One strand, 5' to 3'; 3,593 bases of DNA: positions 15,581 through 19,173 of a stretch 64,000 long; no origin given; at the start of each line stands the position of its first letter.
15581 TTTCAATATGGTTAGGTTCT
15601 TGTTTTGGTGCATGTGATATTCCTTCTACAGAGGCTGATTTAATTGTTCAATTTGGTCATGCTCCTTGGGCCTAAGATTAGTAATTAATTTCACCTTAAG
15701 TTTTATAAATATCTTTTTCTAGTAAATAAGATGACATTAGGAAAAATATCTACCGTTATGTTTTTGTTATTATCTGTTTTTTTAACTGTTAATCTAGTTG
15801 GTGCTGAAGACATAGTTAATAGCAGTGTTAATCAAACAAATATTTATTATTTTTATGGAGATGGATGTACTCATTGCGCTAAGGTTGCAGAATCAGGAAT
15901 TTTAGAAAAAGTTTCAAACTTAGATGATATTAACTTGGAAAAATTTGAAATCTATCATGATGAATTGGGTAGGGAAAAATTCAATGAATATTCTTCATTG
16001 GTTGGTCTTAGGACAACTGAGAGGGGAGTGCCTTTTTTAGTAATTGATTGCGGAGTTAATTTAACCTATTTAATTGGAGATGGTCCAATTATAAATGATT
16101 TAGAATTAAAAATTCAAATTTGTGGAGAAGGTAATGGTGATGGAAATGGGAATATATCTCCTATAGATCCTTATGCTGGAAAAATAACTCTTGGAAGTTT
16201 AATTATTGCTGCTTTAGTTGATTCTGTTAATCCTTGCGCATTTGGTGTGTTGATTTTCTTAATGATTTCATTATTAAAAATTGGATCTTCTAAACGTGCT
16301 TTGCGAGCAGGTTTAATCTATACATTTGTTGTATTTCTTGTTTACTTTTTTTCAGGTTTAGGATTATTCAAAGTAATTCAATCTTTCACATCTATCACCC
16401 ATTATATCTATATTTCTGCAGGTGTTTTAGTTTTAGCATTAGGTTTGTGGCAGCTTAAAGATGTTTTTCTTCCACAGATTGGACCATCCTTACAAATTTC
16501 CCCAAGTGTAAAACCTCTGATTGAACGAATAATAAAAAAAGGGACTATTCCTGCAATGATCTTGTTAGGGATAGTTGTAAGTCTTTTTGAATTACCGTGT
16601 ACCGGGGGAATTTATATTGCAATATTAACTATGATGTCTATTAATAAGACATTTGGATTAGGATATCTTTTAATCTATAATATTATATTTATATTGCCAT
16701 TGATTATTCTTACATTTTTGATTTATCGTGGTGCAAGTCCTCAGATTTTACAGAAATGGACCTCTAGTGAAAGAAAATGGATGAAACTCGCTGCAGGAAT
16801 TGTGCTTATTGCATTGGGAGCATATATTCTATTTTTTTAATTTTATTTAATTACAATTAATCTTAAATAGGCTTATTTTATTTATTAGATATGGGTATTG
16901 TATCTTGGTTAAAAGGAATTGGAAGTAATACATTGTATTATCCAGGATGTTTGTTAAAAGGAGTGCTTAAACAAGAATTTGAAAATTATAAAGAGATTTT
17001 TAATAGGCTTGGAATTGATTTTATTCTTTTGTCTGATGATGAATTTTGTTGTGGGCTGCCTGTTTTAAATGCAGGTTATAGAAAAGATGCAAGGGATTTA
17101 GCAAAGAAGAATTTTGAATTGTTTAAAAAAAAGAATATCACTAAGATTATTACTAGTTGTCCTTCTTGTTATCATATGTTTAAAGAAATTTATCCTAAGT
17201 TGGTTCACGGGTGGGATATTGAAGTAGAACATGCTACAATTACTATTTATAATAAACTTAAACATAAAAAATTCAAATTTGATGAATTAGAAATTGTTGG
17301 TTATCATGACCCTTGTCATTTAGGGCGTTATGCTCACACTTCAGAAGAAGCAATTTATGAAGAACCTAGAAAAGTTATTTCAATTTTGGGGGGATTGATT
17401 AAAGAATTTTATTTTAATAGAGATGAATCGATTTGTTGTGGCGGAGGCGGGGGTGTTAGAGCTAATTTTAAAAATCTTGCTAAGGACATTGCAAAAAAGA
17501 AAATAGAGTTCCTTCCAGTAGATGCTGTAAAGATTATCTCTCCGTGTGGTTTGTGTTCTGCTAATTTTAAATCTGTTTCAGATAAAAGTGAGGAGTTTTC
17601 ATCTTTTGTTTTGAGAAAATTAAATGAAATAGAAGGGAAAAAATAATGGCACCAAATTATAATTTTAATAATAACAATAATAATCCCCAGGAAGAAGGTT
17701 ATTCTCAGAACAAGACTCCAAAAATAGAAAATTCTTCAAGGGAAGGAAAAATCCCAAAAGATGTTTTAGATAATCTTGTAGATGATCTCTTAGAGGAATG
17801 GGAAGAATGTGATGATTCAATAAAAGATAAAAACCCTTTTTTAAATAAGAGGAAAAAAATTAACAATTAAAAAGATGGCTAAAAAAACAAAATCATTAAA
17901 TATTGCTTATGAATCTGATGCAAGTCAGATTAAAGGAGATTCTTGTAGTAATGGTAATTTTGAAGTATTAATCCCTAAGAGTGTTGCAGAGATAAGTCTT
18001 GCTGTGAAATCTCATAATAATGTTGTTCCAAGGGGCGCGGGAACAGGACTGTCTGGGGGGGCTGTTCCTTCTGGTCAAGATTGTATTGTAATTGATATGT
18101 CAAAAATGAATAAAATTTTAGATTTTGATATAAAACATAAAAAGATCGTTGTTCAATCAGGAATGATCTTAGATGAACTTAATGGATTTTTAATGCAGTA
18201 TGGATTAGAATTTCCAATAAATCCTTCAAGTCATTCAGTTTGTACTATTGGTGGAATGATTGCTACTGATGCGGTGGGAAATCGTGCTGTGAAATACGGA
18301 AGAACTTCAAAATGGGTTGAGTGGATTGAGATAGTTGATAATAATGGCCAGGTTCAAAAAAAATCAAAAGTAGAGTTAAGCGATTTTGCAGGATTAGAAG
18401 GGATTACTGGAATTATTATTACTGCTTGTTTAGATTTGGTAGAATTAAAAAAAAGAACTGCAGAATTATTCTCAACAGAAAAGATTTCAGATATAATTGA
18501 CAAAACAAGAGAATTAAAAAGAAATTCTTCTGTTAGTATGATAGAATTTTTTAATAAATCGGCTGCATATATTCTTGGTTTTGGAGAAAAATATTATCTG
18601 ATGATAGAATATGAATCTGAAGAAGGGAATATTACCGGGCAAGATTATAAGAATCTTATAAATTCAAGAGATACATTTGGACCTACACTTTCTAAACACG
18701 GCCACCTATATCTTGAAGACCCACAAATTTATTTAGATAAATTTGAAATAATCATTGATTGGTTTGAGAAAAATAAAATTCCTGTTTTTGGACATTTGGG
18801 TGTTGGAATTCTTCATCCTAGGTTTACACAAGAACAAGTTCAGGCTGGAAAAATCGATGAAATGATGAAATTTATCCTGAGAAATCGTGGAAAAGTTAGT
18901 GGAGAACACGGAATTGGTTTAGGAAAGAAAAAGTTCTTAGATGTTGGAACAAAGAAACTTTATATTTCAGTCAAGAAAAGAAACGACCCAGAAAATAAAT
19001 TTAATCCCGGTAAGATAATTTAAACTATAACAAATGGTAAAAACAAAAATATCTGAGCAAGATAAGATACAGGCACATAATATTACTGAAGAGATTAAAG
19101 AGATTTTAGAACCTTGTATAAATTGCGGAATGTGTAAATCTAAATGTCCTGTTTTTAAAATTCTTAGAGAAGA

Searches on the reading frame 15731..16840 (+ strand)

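Call 14: search_protein_families(library=ncbifam, proteins=[window:15731-16840:+], max_evalue=0.00001)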
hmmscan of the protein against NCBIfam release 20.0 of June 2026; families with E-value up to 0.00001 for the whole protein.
window:15731-16840:+ (369 aa): 1 family
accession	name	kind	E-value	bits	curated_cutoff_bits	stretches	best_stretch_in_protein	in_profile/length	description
NF040495.1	tranport_ArsG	equivalog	3.6e-08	33.1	200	1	158-368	11-222/225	aromatic aminobenezylarsenical efflux permease ArsG family transporter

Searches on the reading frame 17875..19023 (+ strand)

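Call 14: search_protein_families(library=ncbifam, proteins=[window:17875-19023:+], max_evalue=0.00001)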
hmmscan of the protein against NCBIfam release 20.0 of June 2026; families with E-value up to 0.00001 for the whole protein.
window:17875-19023:+ (382 aa): 9 families
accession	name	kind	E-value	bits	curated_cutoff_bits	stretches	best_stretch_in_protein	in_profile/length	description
TIGR00387.1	glcD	equivalog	3.4e-42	144.7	567.9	2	31-182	1-154/413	glycolate oxidase subunit GlcD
NF049975.1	2HglutDHaseYdiJ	equivalog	9.7e-32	109.7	1350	1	49-174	80-203/1018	D-2-hydroxyglutarate dehydrogenase YdiJ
NF008408.0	PRK11230.1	equivalog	4.2e-22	78.3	897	1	36-187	64-226/499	glycolate oxidase subunit GlcD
NF053785.1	DcplphribOxDprE1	equivalog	8.9e-19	68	500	1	30-213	17-207/449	decaprenylphosphoryl-beta-D-ribose oxidase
TIGR01678.1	FAD_lactone_ox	subfamily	1.2e-11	44.2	396.8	1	34-205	21-191/438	sugar 1,4-lactone oxidase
TIGR01679.1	bact_FAD_ox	subfamily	5.3e-09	35.5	292.25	1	32-167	16-147/419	FAD-linked oxidoreductase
NF008439.0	PRK11282.1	equivalog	3.8e-07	29.3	284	1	37-160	12-133/358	glycolate oxidase subunit GlcE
NF008387.0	PRK11183.1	equivalog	4.8e-06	25.4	391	0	30-113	47-137/570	D-lactate dehydrogenase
TIGR01677.1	pln_FAD_oxido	subfamily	9.4e-06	24.4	383.1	0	63-158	74-171/560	FAD-dependent oxidoreductase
